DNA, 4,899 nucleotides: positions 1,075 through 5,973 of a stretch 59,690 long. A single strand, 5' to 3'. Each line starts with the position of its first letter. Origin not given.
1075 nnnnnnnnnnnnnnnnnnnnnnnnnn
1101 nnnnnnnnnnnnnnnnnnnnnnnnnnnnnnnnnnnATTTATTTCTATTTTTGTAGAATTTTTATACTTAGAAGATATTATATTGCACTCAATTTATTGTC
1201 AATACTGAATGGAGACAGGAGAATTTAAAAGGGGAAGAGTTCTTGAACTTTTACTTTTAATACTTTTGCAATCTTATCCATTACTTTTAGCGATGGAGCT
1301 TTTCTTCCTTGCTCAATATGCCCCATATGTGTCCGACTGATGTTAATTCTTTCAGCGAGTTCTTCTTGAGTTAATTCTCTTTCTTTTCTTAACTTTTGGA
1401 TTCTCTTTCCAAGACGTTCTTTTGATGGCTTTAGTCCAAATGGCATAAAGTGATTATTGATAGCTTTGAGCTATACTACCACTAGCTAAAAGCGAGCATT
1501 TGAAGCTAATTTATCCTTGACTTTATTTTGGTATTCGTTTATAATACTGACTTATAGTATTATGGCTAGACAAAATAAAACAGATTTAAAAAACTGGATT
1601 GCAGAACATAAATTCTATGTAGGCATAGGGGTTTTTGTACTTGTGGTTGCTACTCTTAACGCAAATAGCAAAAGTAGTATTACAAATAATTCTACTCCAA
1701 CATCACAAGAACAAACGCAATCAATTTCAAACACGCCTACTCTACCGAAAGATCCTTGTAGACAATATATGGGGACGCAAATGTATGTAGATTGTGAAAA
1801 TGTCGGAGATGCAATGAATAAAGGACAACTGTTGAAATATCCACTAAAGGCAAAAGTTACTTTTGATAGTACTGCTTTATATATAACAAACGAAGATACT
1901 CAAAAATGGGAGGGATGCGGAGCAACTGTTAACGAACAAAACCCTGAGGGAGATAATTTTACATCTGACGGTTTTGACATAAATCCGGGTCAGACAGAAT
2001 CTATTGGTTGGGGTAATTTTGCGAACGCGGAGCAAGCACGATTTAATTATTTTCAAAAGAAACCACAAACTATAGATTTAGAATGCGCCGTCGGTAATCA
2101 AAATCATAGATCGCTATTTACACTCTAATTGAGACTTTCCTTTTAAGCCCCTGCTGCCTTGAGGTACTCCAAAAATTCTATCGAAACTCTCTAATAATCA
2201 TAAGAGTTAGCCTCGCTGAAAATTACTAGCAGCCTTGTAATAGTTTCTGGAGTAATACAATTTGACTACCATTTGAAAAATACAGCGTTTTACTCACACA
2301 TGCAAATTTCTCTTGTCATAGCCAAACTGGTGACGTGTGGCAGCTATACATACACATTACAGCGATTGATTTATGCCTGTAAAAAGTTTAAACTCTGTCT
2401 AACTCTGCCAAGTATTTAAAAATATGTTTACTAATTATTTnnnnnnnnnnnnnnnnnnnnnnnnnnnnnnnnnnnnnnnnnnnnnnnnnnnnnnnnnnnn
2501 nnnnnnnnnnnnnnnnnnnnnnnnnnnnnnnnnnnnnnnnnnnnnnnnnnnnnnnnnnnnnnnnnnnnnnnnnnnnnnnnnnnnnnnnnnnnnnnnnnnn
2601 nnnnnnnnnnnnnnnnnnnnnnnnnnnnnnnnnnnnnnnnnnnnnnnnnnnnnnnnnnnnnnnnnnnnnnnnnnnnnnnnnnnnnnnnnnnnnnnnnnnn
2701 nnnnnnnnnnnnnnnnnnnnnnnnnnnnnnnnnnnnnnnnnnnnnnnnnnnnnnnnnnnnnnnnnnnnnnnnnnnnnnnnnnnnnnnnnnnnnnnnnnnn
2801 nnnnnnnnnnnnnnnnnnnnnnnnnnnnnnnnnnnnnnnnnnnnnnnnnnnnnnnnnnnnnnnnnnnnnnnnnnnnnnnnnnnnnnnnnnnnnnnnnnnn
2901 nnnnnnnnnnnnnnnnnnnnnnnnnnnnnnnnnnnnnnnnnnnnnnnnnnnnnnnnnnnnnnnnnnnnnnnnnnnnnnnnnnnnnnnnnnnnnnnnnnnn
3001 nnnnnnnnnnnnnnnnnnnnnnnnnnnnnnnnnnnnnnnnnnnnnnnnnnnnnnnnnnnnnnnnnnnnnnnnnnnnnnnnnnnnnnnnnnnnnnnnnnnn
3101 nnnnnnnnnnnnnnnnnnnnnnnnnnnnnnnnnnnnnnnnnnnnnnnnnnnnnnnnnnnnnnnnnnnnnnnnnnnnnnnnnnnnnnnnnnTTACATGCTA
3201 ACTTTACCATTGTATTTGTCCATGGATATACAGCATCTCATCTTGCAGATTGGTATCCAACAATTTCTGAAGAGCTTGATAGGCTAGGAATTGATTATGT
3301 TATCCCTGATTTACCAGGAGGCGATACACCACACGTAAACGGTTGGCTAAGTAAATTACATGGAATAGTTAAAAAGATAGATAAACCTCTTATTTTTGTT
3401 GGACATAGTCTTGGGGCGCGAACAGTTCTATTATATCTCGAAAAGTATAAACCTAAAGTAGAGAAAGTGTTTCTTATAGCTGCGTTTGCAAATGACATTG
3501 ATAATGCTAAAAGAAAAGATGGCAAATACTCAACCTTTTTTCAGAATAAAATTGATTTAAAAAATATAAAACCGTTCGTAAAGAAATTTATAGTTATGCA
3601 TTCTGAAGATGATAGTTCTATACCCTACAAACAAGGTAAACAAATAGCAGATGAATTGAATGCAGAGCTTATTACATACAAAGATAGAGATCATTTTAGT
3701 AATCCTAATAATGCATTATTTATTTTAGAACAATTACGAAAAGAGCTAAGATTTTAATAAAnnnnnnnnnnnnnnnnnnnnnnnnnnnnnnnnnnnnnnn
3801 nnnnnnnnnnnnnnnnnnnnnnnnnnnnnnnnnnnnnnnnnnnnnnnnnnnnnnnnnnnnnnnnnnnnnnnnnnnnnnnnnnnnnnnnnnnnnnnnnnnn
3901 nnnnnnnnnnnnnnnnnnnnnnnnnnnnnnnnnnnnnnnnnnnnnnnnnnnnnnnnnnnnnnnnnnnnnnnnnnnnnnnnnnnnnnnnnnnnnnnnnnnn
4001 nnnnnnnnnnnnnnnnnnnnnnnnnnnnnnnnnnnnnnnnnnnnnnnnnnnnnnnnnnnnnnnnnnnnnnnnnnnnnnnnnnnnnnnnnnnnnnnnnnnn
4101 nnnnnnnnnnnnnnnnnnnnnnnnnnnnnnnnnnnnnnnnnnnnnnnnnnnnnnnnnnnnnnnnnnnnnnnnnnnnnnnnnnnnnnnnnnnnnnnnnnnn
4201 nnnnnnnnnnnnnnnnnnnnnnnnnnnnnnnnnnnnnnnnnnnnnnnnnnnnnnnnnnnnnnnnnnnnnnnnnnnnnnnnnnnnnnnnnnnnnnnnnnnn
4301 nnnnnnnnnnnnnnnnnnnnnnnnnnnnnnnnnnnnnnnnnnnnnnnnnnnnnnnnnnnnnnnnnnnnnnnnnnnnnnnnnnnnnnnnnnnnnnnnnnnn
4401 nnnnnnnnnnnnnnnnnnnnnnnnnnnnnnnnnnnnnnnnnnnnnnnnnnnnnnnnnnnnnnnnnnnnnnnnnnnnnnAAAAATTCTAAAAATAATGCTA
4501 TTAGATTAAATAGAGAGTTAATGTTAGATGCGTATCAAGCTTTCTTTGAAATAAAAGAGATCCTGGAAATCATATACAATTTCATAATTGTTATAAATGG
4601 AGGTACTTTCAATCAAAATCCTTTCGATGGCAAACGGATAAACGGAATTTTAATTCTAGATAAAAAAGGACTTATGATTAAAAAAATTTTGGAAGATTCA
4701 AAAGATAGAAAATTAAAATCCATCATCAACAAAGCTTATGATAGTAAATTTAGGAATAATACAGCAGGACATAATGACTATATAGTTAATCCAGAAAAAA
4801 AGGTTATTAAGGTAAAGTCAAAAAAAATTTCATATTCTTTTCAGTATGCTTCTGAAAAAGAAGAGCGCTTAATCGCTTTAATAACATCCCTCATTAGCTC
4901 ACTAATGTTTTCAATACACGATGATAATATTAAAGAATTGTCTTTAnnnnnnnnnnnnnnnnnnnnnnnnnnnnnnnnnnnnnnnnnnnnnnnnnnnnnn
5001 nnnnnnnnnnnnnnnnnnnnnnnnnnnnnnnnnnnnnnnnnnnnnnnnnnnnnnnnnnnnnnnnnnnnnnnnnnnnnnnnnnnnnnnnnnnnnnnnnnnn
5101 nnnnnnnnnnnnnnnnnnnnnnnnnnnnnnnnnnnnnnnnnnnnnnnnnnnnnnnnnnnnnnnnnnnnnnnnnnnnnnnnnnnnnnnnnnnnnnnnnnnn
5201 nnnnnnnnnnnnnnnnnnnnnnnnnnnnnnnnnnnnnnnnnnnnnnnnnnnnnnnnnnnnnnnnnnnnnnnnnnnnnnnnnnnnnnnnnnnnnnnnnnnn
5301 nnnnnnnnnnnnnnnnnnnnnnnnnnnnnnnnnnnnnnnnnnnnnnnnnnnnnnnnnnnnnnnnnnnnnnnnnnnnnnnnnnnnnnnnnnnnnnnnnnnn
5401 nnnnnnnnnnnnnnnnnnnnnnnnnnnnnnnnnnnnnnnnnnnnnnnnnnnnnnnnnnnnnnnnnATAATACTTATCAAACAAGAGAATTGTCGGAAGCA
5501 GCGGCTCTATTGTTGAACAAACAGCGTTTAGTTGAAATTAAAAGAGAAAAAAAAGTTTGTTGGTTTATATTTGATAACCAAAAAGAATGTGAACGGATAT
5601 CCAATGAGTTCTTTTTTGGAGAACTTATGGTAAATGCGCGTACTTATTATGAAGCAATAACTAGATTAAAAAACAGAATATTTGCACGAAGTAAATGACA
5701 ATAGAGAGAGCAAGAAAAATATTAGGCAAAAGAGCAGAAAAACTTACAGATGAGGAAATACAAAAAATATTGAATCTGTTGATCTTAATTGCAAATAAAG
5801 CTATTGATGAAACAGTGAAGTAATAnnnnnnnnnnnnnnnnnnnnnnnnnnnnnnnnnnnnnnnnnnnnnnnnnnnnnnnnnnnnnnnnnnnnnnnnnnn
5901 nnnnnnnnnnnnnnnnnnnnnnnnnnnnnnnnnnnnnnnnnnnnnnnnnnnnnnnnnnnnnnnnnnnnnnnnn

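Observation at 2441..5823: Translationally coupled unit: DUF5677-like/serine-hydrolase fusion, 567-aa orphan, DUF5659-like protein and 42-aa peptide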

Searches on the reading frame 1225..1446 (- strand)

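Call 3: search_protein_families(library=pfam, proteins=[window:1225-1446:-], max_evalue=1)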
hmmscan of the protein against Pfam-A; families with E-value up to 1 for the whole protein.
window:1225-1446:- (73 aa): 17 families
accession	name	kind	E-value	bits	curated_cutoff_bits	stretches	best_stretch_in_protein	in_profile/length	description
PF01381.28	HTH_3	-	1.7e-16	60.4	23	1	16-70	1-55/55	Helix-turn-helix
PF13560.12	HTH_31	-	2.5e-13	50.6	27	1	11-69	1-60/64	Helix-turn-helix domain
PF13443.12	HTH_26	-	1.3e-11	45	22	1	15-71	1-58/63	Cro/C1-type HTH DNA-binding domain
PF12844.13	HTH_19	-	4.6e-11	42.9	30.2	1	13-71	1-59/64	Helix-turn-helix domain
PF13744.12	HTH_37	-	2.5e-05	24.4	27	1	9-48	16-55/80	Helix-turn-helix domain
PF04545.22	Sigma70_r4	-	0.00016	21.6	24.1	1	18-40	14-36/50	Sigma-70, region 4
PF08279.18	HTH_11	-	0.0012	19.1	25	1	16-39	6-30/55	HTH domain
PF13413.12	HTH_25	-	0.0016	18.7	24.6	1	17-48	3-34/62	Helix-turn-helix domain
PF13412.12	HTH_24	-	0.0032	17.5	21.9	1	19-39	12-32/48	Winged helix-turn-helix DNA-binding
PF13693.12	HTH_35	-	0.0062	16.9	25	1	20-72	12-60/75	Winged helix-turn-helix DNA-binding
PF17762.8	HTH_ParB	-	0.0093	16.5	22.6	1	15-41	11-37/102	ParB HTH domain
PF22858.2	DUF7016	-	0.023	15.2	27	1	19-52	30-63/68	Domain of unknown function (DUF7016)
PF13545.12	HTH_Crp_2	-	0.037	14.4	27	1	22-41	20-39/70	Crp-like helix-turn-helix domain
PF01047.28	MarR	-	0.049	14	24.6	1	18-41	11-34/59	MarR family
PF24434.1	DUF7557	-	0.11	12.4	25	1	10-39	8-37/45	Family of unknown function (DUF7557)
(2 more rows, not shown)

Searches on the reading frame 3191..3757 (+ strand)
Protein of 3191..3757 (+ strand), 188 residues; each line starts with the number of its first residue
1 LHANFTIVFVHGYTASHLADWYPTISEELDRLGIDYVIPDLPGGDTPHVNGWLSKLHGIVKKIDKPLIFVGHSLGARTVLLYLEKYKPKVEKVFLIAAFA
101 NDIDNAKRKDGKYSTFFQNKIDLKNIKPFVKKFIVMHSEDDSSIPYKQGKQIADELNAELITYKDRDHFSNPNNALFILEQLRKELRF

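Call 40: search_solved_structures(query=window:3191-3757:+, max_evalue=0.001, show_alignments=2)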
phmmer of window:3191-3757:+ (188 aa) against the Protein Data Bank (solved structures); distinct sequences matched with E-value up to 0.001: 3.
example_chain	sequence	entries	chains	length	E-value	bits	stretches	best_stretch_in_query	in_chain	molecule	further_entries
1uxo_A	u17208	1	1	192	1.2e-13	54.5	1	7-171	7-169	Putative hydrolase YdeN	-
9fcr_A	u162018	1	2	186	2.1e-12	50.5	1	20-173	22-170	Serine hydrolase RBBP9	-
2qs9_A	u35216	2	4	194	2.4e-12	50.3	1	20-173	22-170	Retinoblastoma-binding protein 9 | Serine hydrolase RBBP9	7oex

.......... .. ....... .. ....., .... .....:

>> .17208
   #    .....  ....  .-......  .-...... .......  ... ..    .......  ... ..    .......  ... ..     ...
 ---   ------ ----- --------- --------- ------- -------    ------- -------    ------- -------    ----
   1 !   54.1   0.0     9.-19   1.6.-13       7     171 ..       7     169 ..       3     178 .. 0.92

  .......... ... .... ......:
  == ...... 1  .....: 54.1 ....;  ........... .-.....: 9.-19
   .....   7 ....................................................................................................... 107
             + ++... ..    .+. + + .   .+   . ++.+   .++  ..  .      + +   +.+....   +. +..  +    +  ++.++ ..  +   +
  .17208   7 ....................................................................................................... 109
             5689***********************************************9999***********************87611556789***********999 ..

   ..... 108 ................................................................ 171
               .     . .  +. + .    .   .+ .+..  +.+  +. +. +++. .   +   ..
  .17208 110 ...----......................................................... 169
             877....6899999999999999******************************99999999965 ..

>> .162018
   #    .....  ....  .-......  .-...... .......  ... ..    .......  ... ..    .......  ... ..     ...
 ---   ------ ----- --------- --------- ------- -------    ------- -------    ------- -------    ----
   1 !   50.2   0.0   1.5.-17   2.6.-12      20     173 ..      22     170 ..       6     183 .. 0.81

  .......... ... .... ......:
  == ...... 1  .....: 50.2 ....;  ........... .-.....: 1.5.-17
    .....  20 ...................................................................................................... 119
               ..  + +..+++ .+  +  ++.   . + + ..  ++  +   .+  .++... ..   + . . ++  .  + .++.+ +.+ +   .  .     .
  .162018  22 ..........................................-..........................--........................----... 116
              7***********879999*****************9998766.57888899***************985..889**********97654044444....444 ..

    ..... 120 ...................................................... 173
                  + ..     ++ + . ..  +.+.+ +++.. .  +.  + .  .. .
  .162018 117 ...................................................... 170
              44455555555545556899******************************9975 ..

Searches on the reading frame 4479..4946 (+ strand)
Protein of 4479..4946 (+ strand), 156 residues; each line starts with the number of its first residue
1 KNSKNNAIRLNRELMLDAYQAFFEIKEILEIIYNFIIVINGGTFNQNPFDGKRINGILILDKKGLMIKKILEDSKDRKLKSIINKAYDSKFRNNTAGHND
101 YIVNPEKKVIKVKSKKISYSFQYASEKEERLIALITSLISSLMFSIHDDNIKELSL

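Call 84: search_solved_structures(query=A8, max_evalue=10, show_alignments=4)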
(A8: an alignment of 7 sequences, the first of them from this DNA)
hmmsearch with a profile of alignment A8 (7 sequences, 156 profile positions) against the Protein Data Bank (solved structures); distinct sequences matched with E-value up to 10: 4.
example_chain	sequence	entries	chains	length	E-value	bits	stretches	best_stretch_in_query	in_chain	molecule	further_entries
5gam_A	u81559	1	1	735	0.13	15.3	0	46-120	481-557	Pre-mRNA-splicing factor 8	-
5lqw_A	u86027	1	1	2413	3.6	10.6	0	46-120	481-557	Pre-mRNA-splicing factor 8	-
3jcm_A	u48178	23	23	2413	3.6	10.6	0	46-120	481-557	Pre-mRNA-splicing factor 8 | Pre-mRNA-splicing factor Prp8 | PRP8 isoform 1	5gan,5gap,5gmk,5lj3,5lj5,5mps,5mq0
5gm6_A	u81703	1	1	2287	9.3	9.3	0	46-120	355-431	Pre-mRNA-splicing factor 8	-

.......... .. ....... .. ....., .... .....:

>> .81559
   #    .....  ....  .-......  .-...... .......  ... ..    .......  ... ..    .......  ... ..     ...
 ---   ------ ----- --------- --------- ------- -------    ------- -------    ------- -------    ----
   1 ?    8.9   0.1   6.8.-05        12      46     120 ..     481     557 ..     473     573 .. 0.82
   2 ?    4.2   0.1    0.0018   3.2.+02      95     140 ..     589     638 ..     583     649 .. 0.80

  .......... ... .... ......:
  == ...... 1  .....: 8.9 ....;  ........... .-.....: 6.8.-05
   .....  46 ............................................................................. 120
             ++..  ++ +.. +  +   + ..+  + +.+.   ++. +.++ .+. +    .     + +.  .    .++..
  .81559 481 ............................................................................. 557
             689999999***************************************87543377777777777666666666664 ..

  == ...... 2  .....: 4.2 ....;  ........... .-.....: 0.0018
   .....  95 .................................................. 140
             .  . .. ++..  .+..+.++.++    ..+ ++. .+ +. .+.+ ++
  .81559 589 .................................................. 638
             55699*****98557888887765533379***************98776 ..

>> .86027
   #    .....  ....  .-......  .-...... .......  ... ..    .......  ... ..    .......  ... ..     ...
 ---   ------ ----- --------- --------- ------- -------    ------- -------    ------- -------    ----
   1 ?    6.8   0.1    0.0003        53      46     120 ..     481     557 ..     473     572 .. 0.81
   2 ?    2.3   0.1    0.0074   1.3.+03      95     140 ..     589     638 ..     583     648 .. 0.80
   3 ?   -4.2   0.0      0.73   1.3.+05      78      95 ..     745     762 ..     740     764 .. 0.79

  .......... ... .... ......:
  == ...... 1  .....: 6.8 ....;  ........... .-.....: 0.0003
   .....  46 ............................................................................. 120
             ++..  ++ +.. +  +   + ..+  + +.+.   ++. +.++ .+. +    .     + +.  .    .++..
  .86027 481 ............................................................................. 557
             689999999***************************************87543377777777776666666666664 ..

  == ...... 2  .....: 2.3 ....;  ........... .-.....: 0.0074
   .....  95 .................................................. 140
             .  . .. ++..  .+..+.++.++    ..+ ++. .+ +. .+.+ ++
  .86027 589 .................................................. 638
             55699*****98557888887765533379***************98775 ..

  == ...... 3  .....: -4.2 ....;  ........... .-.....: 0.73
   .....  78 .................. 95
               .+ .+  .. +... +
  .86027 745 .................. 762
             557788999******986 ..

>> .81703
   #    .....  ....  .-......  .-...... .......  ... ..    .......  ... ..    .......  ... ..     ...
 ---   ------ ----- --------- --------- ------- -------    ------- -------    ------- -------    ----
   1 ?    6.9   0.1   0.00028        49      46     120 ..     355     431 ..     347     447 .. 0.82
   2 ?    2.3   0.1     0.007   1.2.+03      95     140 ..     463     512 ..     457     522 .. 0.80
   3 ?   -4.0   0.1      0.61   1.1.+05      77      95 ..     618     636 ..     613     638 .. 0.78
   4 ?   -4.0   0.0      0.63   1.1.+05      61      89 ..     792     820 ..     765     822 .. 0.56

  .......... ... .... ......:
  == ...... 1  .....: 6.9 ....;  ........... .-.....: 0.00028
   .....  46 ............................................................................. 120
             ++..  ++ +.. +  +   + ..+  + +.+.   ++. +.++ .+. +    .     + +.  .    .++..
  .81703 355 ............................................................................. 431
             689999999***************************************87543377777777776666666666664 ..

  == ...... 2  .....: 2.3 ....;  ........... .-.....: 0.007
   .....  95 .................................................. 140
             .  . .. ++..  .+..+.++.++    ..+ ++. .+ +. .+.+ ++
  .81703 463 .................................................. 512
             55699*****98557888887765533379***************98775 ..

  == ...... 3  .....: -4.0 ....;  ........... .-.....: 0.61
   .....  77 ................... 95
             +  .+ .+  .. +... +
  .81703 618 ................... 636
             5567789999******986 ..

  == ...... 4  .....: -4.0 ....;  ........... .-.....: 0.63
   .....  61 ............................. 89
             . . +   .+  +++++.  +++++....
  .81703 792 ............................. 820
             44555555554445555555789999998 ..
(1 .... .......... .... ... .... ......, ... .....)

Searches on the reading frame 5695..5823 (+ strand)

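Call 3: search_protein_families(library=pfam, proteins=[window:5695-5823:+], max_evalue=1)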
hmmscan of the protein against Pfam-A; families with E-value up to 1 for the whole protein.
window:5695-5823:+ (42 aa): 2 families
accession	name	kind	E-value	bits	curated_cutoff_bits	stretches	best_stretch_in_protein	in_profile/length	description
PF24628.1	DUF7627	-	0.052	13.5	27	1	3-35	17-49/224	Repeat of unknown function (DUF7627)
PF10815.13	ComZ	-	0.064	13.7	22.2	1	6-36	17-47/55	ComZ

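Call 4: search_protein_families(library=padloc, proteins=[window:5695-5823:+], max_evalue=1)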
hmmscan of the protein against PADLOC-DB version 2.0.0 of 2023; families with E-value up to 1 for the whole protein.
window:5695-5823:+ (42 aa): 0 families

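Call 9: search_protein_families(library=ncbifam, proteins=[window:5695-5823:+], max_evalue=0.1)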
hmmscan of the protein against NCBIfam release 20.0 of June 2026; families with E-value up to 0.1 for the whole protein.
window:5695-5823:+ (42 aa): 0 families

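Call 10: search_protein_families(library=phrogs, proteins=[window:5695-5823:+], max_evalue=0.1)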
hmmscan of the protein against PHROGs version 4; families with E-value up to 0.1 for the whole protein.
window:5695-5823:+ (42 aa): 0 families
